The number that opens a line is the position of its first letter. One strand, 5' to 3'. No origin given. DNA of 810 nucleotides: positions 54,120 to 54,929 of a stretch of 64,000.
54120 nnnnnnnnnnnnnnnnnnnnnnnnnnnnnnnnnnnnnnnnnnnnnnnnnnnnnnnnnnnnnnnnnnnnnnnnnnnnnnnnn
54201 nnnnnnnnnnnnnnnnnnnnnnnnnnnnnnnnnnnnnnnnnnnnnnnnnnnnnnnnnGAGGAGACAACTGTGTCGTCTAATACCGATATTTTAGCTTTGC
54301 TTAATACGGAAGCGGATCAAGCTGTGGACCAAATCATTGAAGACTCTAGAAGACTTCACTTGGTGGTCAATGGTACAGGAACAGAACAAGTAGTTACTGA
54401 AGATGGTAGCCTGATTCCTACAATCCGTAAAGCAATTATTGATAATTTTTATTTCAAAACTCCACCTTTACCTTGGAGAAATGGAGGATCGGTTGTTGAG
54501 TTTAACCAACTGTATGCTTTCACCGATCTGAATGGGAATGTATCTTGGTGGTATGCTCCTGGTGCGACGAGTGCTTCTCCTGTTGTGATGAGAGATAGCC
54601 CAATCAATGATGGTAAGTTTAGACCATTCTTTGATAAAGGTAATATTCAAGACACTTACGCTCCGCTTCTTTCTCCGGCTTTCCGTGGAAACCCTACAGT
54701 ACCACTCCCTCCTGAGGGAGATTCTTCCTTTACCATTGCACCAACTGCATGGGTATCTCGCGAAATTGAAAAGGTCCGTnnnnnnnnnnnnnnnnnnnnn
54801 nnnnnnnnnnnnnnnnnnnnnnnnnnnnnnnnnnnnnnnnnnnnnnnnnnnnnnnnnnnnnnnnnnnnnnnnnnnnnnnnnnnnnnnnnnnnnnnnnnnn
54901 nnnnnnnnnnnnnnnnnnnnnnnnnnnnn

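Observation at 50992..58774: At least three additional, structurally distinct host-recognition candidates downstream of the baseplate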

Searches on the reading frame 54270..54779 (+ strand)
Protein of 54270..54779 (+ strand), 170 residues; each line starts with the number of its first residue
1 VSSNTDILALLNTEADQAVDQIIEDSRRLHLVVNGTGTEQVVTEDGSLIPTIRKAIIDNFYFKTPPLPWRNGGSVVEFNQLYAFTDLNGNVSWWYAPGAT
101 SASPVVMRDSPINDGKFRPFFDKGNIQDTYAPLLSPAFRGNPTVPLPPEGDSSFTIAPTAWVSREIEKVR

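Call 86: search_dna_similar(query=window:54270-54779:+, collection=phages, mode=protein, max_rows=40, rows=spread, max_evalue=0.00001)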
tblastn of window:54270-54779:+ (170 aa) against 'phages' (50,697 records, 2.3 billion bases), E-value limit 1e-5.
Records with a match: 392; places in all: 393; records where one place covers at least 80% of the query: 221.
Best place of each record, by identity: 80-90% 6; 60-80% 26; <60% 360.
By first word of the organism name: Escherichia 219; Klebsiella 40; Campylobacter 20; Vibrio 18; Salmonella 16; Cronobacter 15; Aeromonas 15; Pectobacterium 10; Enterobacter 7; Erwinia 6; and 15 more.
By host as written in the record: Escherichia coli 65; - 39; Escherichia coli K-12 MG1655 30; Campylobacter jejuni 19; Escherichia coli K-12 16; Klebsiella pneumoniae 12; Cronobacter sakazakii 11; Escherichia sp. 9; and 112 more.
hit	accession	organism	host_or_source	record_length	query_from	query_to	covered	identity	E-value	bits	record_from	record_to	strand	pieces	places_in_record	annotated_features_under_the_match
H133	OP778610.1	Escherichia phage W70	Escherichia coli str. K-12 substr. ...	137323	1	170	100%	87.6%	3e-100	321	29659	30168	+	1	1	tail fiber protein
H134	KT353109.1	Cronobacter phage PBES 02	Cronobacter sp.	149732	1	170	100%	70.6%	1e-79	262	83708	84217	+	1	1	putative tail fiber protein 2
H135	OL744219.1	Enterobacter phage vB_ExiM_F5M1E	Enterobacter hormaechei subsp. ...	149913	1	170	100%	70.6%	3e-79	261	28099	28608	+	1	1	hypothetical protein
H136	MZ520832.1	Salmonella phage SSBI34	Salmonella enterica subsp. enterica ...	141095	6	168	96%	65.0%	7e-68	228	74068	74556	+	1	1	putative tail fiber protein 2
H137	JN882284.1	Cronobacter phage vB_CsaM_GAP31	Cronobacter sakazakii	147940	3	166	96%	51.8%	2e-48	172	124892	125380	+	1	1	putative tail fiber protein | putative membrane protein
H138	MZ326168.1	Salmonella phage NINP13076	Salmonella enterica CDC K-1891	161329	3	166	96%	51.8%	2e-48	172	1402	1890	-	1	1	hypothetical protein (x2)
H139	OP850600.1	Cronobacter phage EspYZU14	Cronobacter sakazakii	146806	3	166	96%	50.6%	3e-48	172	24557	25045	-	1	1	putative tail fiber protein | putative membrane protein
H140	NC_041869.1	Escherichia phage APECc02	Escherichia coli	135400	6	169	96%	48.2%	6e-42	154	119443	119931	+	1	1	tail fiber protein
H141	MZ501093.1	Escherichia phage MaxBurger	Escherichia coli K-12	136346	6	169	96%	48.2%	6e-42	154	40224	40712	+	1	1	lateral tail fiber protein with glycosidase domain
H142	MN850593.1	Escherichia phage inoa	Escherichia coli K-12 MG1655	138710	6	169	96%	48.2%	6e-42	154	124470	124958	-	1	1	putative tail fiber protein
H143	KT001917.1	Escherichia phage Murica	Escherichia coli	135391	6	169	96%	48.2%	6e-42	154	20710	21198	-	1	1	tail fiber protein | ribosome_binding_site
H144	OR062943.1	Escherichia phage 241Ecol014PP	Escherichia coli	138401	6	169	96%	47.0%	2e-41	152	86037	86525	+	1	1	tail fiber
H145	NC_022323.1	Escherichia phage JES2013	Escherichia coli O157:H7 E318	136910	6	169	96%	47.0%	2e-41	152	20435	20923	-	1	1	tail fiber protein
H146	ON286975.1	Escherichia phage I29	Escherichia coli LF82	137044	6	169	96%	47.0%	5e-41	151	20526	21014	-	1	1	tail fiber protein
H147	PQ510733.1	Escherichia phage A6-1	Escherichia coli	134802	6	169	96%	47.0%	6e-41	151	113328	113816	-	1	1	putative tail fiber protein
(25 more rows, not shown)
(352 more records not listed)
